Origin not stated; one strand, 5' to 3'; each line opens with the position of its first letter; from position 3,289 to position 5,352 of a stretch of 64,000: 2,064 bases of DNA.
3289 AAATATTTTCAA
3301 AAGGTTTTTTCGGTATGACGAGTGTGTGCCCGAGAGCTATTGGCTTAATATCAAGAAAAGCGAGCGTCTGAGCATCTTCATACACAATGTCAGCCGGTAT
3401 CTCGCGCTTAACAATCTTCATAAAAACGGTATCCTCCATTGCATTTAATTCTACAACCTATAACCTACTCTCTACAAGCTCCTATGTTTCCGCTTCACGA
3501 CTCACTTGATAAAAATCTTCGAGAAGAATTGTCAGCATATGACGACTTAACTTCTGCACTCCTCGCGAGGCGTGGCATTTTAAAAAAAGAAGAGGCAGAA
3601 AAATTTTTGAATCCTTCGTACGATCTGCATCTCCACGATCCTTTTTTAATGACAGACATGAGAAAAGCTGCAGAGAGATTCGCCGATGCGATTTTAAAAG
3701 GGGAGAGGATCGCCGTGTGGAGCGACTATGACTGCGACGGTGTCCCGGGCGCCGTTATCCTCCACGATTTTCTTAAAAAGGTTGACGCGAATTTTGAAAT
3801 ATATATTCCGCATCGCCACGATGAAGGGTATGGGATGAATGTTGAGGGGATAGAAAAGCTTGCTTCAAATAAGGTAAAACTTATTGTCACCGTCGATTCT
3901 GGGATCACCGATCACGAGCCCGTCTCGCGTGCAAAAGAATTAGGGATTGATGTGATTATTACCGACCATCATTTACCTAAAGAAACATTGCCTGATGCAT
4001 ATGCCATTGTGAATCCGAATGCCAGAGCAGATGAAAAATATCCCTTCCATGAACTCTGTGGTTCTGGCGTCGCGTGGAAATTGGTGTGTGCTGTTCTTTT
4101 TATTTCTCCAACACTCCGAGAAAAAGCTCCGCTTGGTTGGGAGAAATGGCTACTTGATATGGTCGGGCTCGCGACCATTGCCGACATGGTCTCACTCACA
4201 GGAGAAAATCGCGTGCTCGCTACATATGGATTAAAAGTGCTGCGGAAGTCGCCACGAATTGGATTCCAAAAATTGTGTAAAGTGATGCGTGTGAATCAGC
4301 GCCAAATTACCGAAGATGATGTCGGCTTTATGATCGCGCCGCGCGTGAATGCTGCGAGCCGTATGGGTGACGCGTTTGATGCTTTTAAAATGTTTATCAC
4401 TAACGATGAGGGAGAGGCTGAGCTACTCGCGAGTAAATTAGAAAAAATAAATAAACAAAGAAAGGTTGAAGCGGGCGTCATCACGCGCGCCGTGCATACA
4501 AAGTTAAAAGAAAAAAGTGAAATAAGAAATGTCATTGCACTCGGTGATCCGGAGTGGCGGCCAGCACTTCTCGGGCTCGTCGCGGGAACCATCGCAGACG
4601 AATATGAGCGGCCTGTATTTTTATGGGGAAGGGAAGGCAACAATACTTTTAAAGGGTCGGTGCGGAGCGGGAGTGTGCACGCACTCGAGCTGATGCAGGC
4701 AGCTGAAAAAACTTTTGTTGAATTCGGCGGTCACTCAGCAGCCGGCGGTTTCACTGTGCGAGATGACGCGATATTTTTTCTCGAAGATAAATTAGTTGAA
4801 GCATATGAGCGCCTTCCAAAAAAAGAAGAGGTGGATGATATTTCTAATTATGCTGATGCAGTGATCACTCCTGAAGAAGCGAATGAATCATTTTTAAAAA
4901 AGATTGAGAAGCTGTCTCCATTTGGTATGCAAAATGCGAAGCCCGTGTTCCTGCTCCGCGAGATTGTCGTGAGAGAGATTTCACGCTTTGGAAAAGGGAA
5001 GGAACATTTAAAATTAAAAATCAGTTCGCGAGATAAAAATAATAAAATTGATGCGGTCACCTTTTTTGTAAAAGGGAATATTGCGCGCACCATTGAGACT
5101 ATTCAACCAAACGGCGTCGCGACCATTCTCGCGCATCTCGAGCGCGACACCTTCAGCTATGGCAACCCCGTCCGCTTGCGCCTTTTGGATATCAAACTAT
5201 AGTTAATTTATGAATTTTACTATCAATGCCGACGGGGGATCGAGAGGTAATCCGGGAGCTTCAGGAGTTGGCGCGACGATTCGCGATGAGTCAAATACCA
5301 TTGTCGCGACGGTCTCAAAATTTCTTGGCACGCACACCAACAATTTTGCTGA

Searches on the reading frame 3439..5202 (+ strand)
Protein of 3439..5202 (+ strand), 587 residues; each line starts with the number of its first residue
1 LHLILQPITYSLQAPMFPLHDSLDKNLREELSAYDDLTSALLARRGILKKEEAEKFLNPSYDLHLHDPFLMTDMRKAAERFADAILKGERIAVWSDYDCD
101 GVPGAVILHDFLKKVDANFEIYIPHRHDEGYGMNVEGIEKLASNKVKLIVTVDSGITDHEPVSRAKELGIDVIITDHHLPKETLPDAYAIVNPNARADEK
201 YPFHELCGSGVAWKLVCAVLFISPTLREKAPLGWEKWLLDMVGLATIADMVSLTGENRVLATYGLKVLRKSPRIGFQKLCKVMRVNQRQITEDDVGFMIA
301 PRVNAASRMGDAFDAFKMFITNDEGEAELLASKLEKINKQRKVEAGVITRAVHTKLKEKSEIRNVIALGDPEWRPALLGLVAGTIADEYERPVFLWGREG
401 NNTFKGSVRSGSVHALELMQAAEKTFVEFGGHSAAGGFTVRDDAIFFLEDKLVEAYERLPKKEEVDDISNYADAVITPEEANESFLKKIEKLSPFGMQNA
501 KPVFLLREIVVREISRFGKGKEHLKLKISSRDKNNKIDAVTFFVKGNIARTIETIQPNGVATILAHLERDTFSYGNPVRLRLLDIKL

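Call 51: search_protein_families(library=pfam, proteins=[window:3439-5202:+], max_evalue=0.00001)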
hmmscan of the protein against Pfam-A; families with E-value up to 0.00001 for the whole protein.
window:3439-5202:+ (587 aa): 3 families
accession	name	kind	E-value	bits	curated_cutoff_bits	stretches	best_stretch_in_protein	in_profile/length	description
PF01368.27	DHH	-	9.9e-23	81.2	28.1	1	90-222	1-104/125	DHH family, N-terminal domain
PF17768.7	RecJ_OB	-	9.6e-20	71.1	27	1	473-582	2-105/107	RecJ OB domain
PF02272.25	DHHA1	-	7.9e-09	36.3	25.9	1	365-450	4-87/102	DHHA1 domain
